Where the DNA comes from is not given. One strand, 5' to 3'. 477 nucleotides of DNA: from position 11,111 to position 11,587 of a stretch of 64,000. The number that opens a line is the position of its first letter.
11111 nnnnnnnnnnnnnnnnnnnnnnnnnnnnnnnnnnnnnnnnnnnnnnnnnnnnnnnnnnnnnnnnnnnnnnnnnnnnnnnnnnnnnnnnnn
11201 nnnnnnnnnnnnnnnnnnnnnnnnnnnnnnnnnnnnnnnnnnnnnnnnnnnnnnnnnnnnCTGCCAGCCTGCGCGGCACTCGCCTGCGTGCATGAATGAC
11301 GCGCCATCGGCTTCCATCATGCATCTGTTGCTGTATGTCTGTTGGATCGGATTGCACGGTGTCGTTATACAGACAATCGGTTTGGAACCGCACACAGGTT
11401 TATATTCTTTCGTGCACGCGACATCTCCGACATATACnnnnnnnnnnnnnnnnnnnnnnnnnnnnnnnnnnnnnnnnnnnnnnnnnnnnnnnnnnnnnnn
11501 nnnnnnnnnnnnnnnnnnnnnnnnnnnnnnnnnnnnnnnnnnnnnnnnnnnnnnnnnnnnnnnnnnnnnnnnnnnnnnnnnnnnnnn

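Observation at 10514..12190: Two Kazal-like (serine protease inhibitor-type) Cys modules in a bacterial surface protein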

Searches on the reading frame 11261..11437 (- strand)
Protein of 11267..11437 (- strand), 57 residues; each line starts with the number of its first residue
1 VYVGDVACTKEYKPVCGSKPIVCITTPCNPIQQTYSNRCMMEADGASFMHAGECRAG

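Call 5: search_protein_families(library=pfam, proteins=[window:11267-11437:-], max_evalue=10)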
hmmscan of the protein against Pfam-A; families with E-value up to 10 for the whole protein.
seq(57 aa): 3 families
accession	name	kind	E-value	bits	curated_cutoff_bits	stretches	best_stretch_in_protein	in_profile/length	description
PF00050.26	Kazal_1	-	4.2e-06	27.1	21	2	7-18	8-19/49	Kazal-type serine protease inhibitor domain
PF07648.20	Kazal_2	-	0.042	14.4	22.8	1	7-45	5-32/48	Kazal-type serine protease inhibitor domain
PF22955.1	EGF2_RECK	-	1.3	9.3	27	1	16-26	17-27/37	RECK-like, EGF-like 1 domain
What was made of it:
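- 11276..11416 (-): Kazal-like module 1 (aa 259-305). Reactive loop C259-T-K261(P1)-E-Y-K-P-V-C267. Insert aa 269-284 with Cys274 and Cys279. Loop-bracing Asn288. Kazal_1 27.1 bits (cut-off 21) when scanned alone (call 5).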

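Call 20: search_solved_structures(query=A1, max_evalue=1, show_alignments=4)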
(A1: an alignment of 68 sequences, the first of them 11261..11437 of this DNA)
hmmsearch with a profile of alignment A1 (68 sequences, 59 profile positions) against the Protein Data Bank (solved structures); distinct sequences matched with E-value up to 1: 62 (the best 60 are shown).
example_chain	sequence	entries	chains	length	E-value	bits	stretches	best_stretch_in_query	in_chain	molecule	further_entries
2m5x_A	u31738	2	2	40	6e-08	35.8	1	6-54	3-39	Silk protease inhibitor 2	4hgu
2erw_A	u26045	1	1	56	1.2e-05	28.4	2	33-57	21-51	serine protease inhibitor infestin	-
1yu6_C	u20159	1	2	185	2.7e-05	27.3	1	6-23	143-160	Ovomucoid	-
1y1c_A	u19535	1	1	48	0.0002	24.5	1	5-21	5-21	Elastase inhibitor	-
1y1b_A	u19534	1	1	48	0.00024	24.2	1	6-21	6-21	Elastase inhibitor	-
2n71_A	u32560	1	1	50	0.00027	24.1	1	3-31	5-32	Protease inhibitor 2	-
3qtl_D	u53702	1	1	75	0.00057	23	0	5-25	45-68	Kazal-type serine protease inhibitor SPI-1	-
2kmo_A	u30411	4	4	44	0.00068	22.8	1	15-56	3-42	Leech-derived tryptase inhibitor C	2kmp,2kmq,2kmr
1hja_I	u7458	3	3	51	0.00071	22.7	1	6-30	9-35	OVOMUCOID INHIBITOR | Ovomucoid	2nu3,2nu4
1an1_I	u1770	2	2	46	0.00077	22.6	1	15-56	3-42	TRYPTASE INHIBITOR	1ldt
1iy5_A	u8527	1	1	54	0.00087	22.5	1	6-30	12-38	OMSVP3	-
2nu2_I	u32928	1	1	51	0.0011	22.1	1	6-30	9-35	Ovomucoid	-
2ovo_A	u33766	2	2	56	0.0012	22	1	6-30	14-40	OVOMUCOID THIRD DOMAIN | OVOMUCOID THIRD DOMAIN CLEAVED RDI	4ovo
2sgq_I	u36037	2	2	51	0.0014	21.8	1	6-30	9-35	Ovomucoid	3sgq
1tbq_R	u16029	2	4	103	0.0016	21.6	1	10-55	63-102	RHODNIIN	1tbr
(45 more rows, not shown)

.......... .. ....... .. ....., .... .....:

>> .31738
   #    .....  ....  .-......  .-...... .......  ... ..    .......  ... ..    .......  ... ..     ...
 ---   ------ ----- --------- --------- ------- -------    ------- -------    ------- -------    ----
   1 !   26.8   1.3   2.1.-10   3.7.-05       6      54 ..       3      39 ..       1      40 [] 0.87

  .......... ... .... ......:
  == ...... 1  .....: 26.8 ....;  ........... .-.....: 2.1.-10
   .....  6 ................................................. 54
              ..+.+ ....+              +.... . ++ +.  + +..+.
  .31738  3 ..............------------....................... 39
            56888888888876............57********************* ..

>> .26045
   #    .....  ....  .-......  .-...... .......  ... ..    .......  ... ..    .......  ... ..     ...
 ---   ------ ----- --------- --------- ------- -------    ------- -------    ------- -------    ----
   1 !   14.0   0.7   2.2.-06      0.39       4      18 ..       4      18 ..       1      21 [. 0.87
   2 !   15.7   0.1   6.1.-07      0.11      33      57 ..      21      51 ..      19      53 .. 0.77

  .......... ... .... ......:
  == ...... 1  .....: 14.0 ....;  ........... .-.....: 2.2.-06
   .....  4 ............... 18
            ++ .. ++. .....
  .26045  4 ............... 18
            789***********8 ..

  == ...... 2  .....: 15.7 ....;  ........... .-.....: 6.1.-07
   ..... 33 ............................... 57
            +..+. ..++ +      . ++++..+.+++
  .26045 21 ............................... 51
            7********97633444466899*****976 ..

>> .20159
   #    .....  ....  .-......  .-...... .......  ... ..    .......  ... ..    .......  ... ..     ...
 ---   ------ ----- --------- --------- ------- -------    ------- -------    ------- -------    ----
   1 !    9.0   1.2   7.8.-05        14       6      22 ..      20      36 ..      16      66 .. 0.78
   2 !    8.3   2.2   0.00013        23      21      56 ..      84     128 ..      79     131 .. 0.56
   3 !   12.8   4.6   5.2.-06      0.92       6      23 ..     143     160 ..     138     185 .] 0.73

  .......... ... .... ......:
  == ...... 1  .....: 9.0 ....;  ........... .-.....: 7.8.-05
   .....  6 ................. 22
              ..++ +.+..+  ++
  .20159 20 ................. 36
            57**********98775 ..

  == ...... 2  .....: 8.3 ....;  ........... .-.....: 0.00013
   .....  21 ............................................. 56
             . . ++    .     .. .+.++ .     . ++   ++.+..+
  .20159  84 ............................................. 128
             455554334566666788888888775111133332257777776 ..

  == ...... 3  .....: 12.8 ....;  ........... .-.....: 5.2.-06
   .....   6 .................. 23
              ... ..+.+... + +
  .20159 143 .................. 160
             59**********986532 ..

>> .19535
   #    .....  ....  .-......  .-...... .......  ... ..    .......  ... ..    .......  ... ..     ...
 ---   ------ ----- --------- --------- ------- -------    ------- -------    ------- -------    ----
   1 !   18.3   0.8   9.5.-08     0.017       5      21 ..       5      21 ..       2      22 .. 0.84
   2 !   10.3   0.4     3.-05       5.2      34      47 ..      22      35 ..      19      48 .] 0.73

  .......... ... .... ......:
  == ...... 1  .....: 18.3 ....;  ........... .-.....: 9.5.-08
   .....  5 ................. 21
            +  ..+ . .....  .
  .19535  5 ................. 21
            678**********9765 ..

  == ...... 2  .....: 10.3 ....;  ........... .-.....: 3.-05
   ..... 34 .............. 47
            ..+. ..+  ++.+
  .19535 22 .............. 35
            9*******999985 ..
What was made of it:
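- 11276..11416 (-): Profile A1 against the PDB: GmSPI-2 E 6e-8, then other Kazal inhibitors (call 20).
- On Kazal (Pfam PF00050 / MEROPS I1): Positions of Cys2, 3, 4 and 6 are conserved and align to GmSPI-2 Cys5, 13, 24 and 39 (call 20).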

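Call 26: predict_structure(alignment_id=A1)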
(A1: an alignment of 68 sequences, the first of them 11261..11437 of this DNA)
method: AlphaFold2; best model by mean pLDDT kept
length: 59 residues; sequences in the alignment: 68
mean_pLDDT: 80.6   pTM: 0.58
mean pLDDT of the five models: 80.6, 77.9, 77.8, 77.4, 76.7
residues with pLDDT >= 90: 12; 70-90: 38; 50-70: 7; < 50: 2
segments of 3 or more residues with pLDDT < 50: none
pLDDT, mean of each block of 10 residues (from residue 1): 76 87 71 88 89 72
secondary structure, 60 per line:
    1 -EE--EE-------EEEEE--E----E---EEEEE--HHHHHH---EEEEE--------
elements in order: E15-19 E31-35 H38-43 E47-51
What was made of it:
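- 11276..11416 (-): AF2 pLDDT 80.6 (call 26).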

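Call 29: fold_search(model_id=the predicted structure, library=pdb)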
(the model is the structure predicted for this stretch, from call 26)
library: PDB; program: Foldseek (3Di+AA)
matches with E <= 10: 24; with E <= 0.001: 0
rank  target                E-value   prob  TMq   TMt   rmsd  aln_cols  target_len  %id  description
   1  4hgu                  4.1e-02  1.00  0.55  0.79   4.6        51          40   33  Crystal Structure of Galleria mellonella Silk Protease Inhibitor 2 (released 2013-10-09)
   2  2kmo_MODEL_1_A        2.1e-01  0.99  0.60  0.78   4.5        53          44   32  Solution structure of native Leech-derived tryptase inhibitor, LDTI (released 2009-11-10)
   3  1ldt_L                2.3e-01  1.00  0.58  0.73   1.9        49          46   35  COMPLEX OF LEECH-DERIVED TRYPTASE INHIBITOR WITH PORCINE TRYPSIN (released 1998-05-20)
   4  7q6c_A                3.8e+00  0.13  0.42  0.18   4.4        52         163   17  complement C6 FIM1-2 bound to CP010 antibody (released 2022-05-25)
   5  8w7d_D                4.1e+00  0.25  0.47  0.07   2.5        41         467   17  Crystal structure of EcPPAT-FR901483 complex (released 2023-12-13)
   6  2mfa_MODEL_1_A        4.1e+00  0.10  0.39  0.40   7.1        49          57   16  Mambalgin-2 (released 2014-01-01)
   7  1ecf_A                5.3e+00  0.21  0.48  0.07   2.3        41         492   17  ESCHERICHIA COLI GLUTAMINE PHOSPHORIBOSYLPYROPHOSPHATE (PRPP) AMIDOTRANSFERASE (released 1996-11-08)
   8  6czf_D                6.0e+00  0.21  0.48  0.07   3.2        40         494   12  The structure of E. coli PurF in complex with ppGpp-Mg (released 2018-10-10)
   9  9jsk_D                6.4e+00  0.02  0.23  0.04  10.0        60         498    8  Clostridium perfringens iota toxin pore Ib in prepore IV state (released 2025-05-14)
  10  4yhb_A                6.8e+00  0.04  0.26  0.09   7.1        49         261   10  Crystal structure of a siderophore utilization protein from T. fusca (released 2015-07-15)
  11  1ecb_A                7.2e+00  0.21  0.50  0.07   2.0        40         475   15  ESCHERICHIA COLI GLUTAMINE PHOSPHORIBOSYLPYROPHOSPHATE (PRPP) AMIDOTRANSFERASE COMPLEXED WITH 2 GMP, 1 MG PER SUBUNIT (released 1998-04-15)
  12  6czf_B                7.2e+00  0.21  0.51  0.07   2.0        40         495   15  The structure of E. coli PurF in complex with ppGpp-Mg (released 2018-10-10)
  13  2sic_I                7.2e+00  0.15  0.48  0.29   3.5        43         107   28  REFINED CRYSTAL STRUCTURE OF THE COMPLEX OF SUBTILISIN BPN' AND STREPTOMYCES SUBTILISIN INHIBITOR AT 1.8 ANGSTROMS RES (released 1993-04-15)
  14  4j0d_A                7.7e+00  0.02  0.23  0.05   4.0        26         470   15  tannin acyl hydrolase from Lactobacillus plantarum (Cadmium) (released 2013-05-22)
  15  5z3g_W                8.2e+00  0.05  0.34  0.17   5.0        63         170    5  Cryo-EM structure of a nucleolar pre-60S ribosome (Rpf1-TAP) (released 2018-04-11)
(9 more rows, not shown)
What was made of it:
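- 11276..11416 (-): Foldseek top 3 hits are Kazal (call 29).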

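Call 40: find_homologous_proteins(query=A1, max_evalue=0.001)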
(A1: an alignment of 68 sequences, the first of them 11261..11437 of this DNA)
Query A1 (68 sequences) (59 aa, profile of the alignment): 27 proteins with E <= 0.001 among 239 candidates.
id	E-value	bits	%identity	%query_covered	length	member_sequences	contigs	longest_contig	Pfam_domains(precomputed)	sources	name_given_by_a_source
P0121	2.8e-19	87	57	85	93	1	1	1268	PF03891.21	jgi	-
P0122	8.2e-19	85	71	76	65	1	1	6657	-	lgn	-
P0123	1.1e-18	85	55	85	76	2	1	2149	-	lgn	-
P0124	5.0e-17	79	57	86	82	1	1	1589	-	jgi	jgi:hypothetical protein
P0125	5.6e-17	79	56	83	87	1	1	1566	-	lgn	-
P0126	2.8e-15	74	57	76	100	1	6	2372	-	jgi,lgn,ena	jgi:hypothetical protein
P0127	8.3e-15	72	53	81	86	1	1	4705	-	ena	-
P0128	7.6e-14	69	46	86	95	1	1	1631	-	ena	-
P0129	1.7e-13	68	58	83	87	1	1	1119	-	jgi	jgi:hypothetical protein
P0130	1.3e-12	65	42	81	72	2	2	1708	-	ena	-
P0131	3.1e-12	64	52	81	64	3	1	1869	PF00050.27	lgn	-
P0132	4.1e-12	64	52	81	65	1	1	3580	PF00050.27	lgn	-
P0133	1.2e-10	59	44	85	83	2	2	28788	-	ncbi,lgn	-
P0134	2.3e-10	58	45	88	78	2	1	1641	-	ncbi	-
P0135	7.8e-10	56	40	83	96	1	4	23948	-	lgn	-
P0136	2.9e-8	51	49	83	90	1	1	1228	PF00050.27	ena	-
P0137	3.0e-8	51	47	80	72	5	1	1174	PF00050.27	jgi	jgi:hypothetical protein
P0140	4.3e-7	48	45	80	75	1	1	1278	PF00050.27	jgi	-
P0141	5.0e-7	47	45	83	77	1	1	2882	PF00050.27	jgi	jgi:hypothetical protein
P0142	4.9e-6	44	43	83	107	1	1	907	PF07648.21,PF00050.27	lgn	-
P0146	4.3e-4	38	40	86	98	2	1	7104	PF07648.21,PF00050.27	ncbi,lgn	-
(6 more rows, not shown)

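Call 42: find_related_loci(query=A1, collection=genome_contigs, flank=6000)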
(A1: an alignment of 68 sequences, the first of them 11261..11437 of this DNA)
Query A1 (59 aa) in genome_contigs; peptide patterns used: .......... (x = any residue, [..] = any of these).
600 stretches matched a pattern (row limit reached: there are more); 290 encode a relative of the query (tblastn E <= 1e-3); the best 80 are kept; 80 distinct loci.
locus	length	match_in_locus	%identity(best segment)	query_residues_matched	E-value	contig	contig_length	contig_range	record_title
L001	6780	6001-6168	80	1-56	5e-29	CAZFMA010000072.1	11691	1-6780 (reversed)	MAG TPA_asm: uncultured Candidatus Saccharibacteria bacterium isolate binchicken_co203_568 genome assembly, contig: k141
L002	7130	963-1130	68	1-54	8e-23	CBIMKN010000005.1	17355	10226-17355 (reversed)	MAG TPA_asm: uncultured bacterium isolate SRR16817059_concoct_14 genome assembly, contig: ERZ27394141.533, whole genome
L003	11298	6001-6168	64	1-56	7e-23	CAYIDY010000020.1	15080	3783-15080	MAG TPA_asm: uncultured Candidatus Saccharibacteria bacterium isolate ERP119705_co18_676 genome assembly, contig: NODE_4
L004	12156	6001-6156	69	4-55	4e-21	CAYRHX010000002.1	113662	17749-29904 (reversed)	MAG TPA_asm: uncultured Candidatus Saccharibacteria bacterium isolate ERP113451_co3_61 genome assembly, contig: NODE_48_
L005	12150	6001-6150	52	6-55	4e-16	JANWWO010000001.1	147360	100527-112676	MAG: Candidatus Absconditabacterales bacterium isolate SKYG23 NODE_1_length_147360_cov_6.031307, whole genome shotgun se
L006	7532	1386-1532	57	6-54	9e-16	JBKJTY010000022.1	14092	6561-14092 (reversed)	MAG: Candidatus Magasanikiibacteriota bacterium isolate ant_bin.642 S1Ck117_5482719_flag_1_multi_10.0000_len_14092, whol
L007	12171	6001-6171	56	4-59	2e-15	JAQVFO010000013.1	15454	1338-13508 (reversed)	MAG: Candidatus Gracilibacteria bacterium isolate STE_160 NODE_8932_length_15454_cov_6.677106_Sandtown_E, whole genome s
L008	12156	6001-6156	54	8-59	3e-15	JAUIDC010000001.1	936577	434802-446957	MAG: bacterium isolate 7_bin.55 NODE_6_length_936577_cov_3.382102, whole genome shotgun sequence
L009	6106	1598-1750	51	4-54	3e-15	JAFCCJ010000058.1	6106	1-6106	MAG: Candidatus Iainarchaeum archaeon isolate AB_3033_Bin_152 AB_3033_Bin_152_scaffold_24532, whole genome shotgun seque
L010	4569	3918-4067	58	6-54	5e-15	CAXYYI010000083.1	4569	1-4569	MAG: uncultured bacterium isolate ERR13598984_concoct_49 genome assembly, contig: ERZ24879085.4514, whole genome shotgun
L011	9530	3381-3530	56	6-55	1e-14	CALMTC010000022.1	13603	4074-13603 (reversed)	MAG TPA_asm: uncultured bacterium isolate SRR2107213_bin.94_CONCOCT_v1.1_MAG genome assembly, contig: ERZ1756137.1029, w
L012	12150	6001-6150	52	5-54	2e-14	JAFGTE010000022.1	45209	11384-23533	MAG: Candidatus Peregrinibacteria bacterium isolate Zod_Metabat.950 k87_4030034, whole genome shotgun sequence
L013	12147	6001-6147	53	8-56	7e-14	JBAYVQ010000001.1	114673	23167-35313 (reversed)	MAG: Candidatus Absconditabacterales bacterium isolate SO_2016_LW3_63 scaffold00243_LW162_2016, whole genome shotgun seq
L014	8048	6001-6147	55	7-55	5e-13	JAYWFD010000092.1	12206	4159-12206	MAG: Candidatus Gracilibacteria bacterium isolate GL98_UP_metabinner_9 GL98_UP_metabinner_9_91, whole genome shotgun seq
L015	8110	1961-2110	50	7-55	4e-12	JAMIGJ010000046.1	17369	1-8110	MAG: Candidatus Gracilibacteria bacterium isolate UR_AS_metabat.80 k201_958239, whole genome shotgun sequence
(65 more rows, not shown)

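Call 51: search_protein_representatives(alignment_id=A1)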
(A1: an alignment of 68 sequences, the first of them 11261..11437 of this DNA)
Query: 68 sequences, 59 profile positions. Proteins with E-value up to 0.001 (for the whole library): 3392; up to 1e-10: 1030; up to 1e-30: 85. The best 150 are listed.
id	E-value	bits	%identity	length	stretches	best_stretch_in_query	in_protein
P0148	5.1e-87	301.8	-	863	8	7-55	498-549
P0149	4.2e-59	212.5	-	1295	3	3-57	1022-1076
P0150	2.0e-52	191.1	-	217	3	6-56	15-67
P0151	4.1e-52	190.1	-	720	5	4-55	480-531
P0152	6.0e-51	186.3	-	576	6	6-55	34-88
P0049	1.5e-49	181.8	-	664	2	1-56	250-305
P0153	2.5e-49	181.1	-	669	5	7-55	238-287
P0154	3.4e-48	177.5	-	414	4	4-57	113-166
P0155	4.0e-48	177.3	-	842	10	4-57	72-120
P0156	9.7e-47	172.9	-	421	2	3-58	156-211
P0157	3.1e-45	168.1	-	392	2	3-58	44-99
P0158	9.5e-45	166.5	-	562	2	3-58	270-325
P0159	1.6e-44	165.8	-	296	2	6-58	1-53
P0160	6.2e-44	163.9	-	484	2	2-57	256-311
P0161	9.1e-44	163.3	-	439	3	5-56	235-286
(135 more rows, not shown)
